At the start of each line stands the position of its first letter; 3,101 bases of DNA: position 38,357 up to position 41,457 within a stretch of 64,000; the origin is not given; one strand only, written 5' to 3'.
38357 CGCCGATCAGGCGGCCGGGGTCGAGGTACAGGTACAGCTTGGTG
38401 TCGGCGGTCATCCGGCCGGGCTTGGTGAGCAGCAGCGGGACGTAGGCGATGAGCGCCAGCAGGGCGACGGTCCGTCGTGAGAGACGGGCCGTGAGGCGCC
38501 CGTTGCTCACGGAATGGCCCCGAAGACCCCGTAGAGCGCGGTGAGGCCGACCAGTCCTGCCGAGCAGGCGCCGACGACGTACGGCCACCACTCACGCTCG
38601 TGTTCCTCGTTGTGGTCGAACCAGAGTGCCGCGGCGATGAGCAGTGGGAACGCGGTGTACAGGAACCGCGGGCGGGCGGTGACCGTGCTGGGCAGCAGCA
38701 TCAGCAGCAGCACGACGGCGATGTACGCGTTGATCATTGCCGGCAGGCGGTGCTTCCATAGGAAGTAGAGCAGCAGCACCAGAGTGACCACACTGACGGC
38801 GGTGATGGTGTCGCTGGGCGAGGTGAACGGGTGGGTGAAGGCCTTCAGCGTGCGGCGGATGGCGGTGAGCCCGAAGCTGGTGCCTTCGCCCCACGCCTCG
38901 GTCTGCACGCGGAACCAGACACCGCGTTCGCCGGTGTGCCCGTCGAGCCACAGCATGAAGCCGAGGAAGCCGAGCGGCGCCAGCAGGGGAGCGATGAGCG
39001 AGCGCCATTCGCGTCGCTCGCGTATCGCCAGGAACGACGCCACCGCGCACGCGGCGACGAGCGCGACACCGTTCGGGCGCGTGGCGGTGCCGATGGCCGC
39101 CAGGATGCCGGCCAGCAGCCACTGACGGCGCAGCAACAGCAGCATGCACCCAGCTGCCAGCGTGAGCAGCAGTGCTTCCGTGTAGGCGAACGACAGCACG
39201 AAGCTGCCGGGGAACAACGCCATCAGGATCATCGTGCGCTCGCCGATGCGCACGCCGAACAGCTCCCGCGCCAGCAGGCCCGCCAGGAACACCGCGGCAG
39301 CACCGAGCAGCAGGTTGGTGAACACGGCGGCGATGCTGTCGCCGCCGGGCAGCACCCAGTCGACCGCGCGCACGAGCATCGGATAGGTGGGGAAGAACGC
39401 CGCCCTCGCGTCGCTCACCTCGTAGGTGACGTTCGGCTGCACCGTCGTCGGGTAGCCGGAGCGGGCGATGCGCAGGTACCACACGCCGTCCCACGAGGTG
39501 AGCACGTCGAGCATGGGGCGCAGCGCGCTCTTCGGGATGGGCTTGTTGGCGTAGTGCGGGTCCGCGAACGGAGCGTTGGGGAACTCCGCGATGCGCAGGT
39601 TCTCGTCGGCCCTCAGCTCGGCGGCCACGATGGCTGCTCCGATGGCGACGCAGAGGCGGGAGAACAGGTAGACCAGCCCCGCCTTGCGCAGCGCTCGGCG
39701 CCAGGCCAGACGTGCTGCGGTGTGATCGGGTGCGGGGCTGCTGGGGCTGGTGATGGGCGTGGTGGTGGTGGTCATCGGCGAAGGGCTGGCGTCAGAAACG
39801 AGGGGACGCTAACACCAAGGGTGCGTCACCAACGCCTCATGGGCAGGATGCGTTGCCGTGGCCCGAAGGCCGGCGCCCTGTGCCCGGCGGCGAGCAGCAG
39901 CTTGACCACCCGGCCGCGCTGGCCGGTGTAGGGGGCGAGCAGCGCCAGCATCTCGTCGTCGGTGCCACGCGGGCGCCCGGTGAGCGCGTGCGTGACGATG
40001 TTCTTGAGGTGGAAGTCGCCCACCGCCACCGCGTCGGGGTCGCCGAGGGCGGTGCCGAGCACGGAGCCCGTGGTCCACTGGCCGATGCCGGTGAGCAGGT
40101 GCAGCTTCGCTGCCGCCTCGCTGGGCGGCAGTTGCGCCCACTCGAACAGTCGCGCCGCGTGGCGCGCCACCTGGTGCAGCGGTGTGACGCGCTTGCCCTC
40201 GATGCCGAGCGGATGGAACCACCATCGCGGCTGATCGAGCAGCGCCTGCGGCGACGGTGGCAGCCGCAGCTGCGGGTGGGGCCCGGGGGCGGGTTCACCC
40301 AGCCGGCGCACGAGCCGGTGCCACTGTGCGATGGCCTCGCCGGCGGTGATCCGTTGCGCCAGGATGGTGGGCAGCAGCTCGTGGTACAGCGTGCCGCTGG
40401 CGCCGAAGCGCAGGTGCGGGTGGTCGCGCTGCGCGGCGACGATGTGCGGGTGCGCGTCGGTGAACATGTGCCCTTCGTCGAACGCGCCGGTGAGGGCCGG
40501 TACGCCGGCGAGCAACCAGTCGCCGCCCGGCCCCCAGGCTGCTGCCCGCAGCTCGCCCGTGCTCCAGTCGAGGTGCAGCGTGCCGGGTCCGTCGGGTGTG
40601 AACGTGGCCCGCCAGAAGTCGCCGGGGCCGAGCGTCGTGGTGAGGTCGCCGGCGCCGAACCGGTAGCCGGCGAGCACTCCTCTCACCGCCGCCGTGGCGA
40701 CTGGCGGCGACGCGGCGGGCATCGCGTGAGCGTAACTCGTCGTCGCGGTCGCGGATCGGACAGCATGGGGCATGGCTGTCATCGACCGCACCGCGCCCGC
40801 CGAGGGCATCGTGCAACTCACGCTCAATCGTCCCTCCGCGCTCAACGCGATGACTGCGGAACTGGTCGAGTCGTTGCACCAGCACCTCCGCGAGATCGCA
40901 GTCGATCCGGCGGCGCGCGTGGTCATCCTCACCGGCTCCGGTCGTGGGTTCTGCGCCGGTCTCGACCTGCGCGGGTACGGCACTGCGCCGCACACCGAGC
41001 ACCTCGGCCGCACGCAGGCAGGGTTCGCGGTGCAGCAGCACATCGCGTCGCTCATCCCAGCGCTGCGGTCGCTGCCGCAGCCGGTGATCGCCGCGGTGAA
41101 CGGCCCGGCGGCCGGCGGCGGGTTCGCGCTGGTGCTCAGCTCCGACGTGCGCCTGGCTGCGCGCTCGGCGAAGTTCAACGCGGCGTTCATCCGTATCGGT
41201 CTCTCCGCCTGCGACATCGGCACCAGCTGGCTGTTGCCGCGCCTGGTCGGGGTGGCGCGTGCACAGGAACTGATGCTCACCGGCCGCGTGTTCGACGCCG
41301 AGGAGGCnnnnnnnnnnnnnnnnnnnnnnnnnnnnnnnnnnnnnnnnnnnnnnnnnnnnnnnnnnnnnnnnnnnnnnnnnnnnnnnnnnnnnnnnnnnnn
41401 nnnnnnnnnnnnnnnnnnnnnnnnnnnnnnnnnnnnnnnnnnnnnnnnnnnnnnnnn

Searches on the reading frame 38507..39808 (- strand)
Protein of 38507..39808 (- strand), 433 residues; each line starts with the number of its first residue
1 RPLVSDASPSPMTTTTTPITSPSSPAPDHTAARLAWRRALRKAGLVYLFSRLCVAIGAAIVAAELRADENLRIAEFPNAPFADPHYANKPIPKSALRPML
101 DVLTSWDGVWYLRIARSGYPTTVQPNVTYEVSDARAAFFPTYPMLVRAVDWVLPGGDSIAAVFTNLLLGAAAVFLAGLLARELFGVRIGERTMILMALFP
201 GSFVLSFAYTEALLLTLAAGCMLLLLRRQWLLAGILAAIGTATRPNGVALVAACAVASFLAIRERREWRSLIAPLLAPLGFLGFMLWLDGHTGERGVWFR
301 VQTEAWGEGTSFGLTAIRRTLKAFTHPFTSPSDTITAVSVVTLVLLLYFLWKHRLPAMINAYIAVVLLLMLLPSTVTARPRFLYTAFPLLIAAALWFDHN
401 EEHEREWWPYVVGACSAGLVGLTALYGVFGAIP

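Call 43: search_protein_families(library=pfam, proteins=[window:38507-39808:-], max_evalue=0.001)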
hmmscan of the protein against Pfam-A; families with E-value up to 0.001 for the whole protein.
window:38507-39808:- (433 aa): 3 families
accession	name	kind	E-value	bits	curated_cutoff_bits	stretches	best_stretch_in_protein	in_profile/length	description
PF13231.12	PMT_2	-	1.8e-06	28.7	26.1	1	155-285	18-155/160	Dolichyl-phosphate-mannose-protein mannosyltransferase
PF04188.19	Mannosyl_trans2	-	7.8e-05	22.6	22.4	1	95-253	50-208/443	Mannosyltransferase (PIG-V)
PF24008.1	DUF7322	-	0.00058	19.8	27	1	202-242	10-50/61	Domain of unknown function (DUF7322)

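Call 70: search_protein_families(library=ncbifam, proteins=[window:38507-39808:-], max_evalue=0.00001)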
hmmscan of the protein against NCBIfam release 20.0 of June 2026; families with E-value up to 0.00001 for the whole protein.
window:38507-39808:- (433 aa): 1 family
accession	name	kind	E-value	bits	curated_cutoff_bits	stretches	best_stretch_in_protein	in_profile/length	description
NF046093.1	AZOBR_p60025_fam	subfamily_domain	1.7e-06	27.4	150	1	106-279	62-231/232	AZOBR_p60025 family cell surface glycopolymer formation protein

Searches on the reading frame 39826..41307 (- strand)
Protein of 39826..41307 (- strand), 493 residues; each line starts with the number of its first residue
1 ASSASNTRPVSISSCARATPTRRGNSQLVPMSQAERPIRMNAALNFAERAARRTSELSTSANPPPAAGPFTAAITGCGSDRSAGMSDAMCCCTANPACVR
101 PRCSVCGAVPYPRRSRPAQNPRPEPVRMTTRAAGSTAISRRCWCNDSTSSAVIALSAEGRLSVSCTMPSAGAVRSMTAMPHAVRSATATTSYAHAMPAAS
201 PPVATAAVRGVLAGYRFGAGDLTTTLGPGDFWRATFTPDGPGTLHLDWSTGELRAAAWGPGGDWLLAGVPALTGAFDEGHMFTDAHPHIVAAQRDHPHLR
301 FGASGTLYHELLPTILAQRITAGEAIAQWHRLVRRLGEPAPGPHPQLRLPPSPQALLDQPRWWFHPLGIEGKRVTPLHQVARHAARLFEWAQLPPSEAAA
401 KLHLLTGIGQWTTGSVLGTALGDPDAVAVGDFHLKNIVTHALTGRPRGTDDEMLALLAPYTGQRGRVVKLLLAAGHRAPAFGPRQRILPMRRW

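Call 43: search_protein_families(library=pfam, proteins=[window:39826-41307:-], max_evalue=0.001)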
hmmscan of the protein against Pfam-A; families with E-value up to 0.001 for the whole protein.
window:39826-41307:- (493 aa): 1 family
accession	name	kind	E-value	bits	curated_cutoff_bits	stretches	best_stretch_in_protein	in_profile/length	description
PF00730.31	HhH-GPD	-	0.00049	20.8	26.2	1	314-454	3-99/108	HhH-GPD superfamily base excision DNA repair protein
